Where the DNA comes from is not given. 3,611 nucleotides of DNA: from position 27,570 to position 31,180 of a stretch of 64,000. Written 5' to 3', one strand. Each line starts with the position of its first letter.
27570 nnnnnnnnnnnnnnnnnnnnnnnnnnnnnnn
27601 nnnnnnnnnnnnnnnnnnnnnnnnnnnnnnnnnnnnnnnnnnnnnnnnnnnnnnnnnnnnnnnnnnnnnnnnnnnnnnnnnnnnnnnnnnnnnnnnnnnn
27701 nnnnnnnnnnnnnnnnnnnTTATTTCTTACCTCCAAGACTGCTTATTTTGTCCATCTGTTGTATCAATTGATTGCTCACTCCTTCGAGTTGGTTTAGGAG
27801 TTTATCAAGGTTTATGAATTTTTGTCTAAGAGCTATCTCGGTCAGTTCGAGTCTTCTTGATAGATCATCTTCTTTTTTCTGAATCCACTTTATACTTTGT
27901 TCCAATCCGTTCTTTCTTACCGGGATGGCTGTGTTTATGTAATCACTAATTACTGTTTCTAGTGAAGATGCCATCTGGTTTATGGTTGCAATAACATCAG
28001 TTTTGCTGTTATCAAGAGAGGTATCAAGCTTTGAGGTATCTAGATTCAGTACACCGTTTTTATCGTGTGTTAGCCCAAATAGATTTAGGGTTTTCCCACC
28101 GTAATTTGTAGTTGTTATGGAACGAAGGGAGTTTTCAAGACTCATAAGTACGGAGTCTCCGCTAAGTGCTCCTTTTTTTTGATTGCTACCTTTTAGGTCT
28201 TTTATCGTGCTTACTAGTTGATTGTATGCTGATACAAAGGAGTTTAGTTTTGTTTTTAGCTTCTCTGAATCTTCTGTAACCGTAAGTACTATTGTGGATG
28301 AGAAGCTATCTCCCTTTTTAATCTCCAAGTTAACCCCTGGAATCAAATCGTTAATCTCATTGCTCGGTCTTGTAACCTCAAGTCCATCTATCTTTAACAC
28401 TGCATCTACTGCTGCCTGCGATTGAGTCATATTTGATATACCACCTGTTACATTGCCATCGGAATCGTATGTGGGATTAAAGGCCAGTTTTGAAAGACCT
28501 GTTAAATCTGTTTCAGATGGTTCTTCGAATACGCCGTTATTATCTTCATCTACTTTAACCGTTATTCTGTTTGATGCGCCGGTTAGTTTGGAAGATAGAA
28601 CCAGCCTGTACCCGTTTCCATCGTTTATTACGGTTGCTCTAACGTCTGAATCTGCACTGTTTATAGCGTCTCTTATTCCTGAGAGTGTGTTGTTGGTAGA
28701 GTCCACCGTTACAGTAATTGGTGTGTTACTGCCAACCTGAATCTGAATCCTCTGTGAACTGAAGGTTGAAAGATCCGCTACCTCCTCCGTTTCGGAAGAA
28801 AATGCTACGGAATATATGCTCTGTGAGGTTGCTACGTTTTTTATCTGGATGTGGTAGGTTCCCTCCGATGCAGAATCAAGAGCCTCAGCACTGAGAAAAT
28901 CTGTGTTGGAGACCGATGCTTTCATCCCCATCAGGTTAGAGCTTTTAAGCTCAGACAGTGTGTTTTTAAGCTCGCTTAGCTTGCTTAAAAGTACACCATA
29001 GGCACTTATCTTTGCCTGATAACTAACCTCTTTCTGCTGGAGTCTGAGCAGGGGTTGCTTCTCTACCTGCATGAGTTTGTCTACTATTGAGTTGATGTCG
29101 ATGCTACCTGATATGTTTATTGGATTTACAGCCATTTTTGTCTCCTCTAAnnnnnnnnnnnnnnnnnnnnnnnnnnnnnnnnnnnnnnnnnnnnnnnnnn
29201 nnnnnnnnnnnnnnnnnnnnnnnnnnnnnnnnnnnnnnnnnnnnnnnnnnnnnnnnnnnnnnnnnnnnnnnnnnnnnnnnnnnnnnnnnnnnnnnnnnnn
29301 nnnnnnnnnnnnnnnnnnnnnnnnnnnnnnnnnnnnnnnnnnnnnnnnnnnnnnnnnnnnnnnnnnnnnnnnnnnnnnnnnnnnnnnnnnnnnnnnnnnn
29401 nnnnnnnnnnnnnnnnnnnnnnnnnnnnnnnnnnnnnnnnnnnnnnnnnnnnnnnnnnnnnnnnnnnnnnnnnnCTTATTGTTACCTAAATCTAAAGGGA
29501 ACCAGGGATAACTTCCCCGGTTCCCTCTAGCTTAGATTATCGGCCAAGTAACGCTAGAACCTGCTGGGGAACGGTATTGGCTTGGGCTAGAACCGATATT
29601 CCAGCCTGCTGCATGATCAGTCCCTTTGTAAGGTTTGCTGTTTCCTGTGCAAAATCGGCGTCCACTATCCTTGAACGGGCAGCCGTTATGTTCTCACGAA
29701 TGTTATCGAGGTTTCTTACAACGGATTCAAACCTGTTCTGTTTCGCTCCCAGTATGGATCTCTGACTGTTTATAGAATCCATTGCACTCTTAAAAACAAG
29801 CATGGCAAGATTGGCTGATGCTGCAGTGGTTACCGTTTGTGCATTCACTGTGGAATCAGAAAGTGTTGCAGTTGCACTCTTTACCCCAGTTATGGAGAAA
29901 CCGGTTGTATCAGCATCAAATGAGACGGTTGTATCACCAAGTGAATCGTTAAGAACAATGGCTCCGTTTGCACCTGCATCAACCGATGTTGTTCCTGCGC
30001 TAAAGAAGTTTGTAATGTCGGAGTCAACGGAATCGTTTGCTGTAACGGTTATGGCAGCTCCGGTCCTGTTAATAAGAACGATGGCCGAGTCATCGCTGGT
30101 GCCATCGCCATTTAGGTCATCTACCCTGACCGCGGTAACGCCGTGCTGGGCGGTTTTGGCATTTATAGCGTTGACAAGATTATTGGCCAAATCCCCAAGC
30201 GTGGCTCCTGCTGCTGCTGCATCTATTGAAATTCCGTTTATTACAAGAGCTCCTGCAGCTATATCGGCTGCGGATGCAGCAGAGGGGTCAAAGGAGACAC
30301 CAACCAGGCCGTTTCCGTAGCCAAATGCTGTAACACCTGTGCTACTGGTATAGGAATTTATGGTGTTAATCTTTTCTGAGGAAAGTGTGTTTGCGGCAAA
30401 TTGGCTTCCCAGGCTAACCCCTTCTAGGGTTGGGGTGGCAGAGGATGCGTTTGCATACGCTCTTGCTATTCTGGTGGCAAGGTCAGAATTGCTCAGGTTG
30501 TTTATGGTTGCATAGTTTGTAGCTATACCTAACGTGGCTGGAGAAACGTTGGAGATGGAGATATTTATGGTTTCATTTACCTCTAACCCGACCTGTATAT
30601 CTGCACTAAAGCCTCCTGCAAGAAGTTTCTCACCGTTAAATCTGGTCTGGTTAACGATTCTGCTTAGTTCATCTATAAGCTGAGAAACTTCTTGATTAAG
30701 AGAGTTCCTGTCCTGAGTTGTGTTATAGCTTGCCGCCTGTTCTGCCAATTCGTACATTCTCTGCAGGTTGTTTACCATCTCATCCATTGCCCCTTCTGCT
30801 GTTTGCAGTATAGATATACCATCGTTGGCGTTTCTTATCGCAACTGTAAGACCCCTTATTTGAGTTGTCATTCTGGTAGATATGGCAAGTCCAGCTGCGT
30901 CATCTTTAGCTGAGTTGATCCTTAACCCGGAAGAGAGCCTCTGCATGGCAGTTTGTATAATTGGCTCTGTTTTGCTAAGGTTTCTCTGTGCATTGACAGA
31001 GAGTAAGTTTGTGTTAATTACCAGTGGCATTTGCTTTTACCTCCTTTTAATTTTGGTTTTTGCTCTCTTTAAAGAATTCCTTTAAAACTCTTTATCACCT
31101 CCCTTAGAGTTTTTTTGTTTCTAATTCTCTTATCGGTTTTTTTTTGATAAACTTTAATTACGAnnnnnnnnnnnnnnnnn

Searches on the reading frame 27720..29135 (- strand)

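Call 38: search_protein_families(library=pfam, proteins=[window:27720-29135:-], max_evalue=0.00001)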
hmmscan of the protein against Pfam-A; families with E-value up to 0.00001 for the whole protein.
window:27720-29135:- (471 aa): 2 families
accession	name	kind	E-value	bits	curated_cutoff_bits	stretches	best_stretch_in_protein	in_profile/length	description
PF07195.17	FliD_C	-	5.5e-40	137.7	25.4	1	242-451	1-235/236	Flagellar hook-associated protein 2 C-terminus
PF02465.23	FliD_N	-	2.3e-24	86.3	24.8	1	12-105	3-97/97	Flagellar hook-associated protein 2 N-terminus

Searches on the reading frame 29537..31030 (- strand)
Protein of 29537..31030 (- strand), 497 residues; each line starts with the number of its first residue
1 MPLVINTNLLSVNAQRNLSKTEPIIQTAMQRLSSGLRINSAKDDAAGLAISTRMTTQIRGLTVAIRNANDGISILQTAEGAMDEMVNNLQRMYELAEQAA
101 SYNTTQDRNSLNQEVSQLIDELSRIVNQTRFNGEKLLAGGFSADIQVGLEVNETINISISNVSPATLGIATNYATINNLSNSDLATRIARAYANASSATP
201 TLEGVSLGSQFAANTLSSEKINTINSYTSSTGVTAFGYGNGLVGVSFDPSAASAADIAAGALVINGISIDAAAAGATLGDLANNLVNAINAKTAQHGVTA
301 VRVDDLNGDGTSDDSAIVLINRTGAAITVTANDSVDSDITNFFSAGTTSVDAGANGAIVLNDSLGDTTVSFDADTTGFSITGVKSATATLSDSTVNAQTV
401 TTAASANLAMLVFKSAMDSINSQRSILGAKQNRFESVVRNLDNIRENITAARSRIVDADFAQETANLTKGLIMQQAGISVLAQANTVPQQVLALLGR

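Call 38: search_protein_families(library=pfam, proteins=[window:29537-31030:-], max_evalue=0.00001)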
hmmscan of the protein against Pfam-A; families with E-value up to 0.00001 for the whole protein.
window:29537-31030:- (497 aa): 2 families
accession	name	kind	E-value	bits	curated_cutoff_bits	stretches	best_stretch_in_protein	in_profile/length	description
PF00669.25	Flagellin_N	-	1.2e-44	152.2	26.6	1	5-140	1-137/139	Bacterial flagellin N-terminal helical region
PF00700.27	Flagellin_C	-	1.4e-24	86.7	23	1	414-495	5-86/86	Bacterial flagellin C-terminal helical region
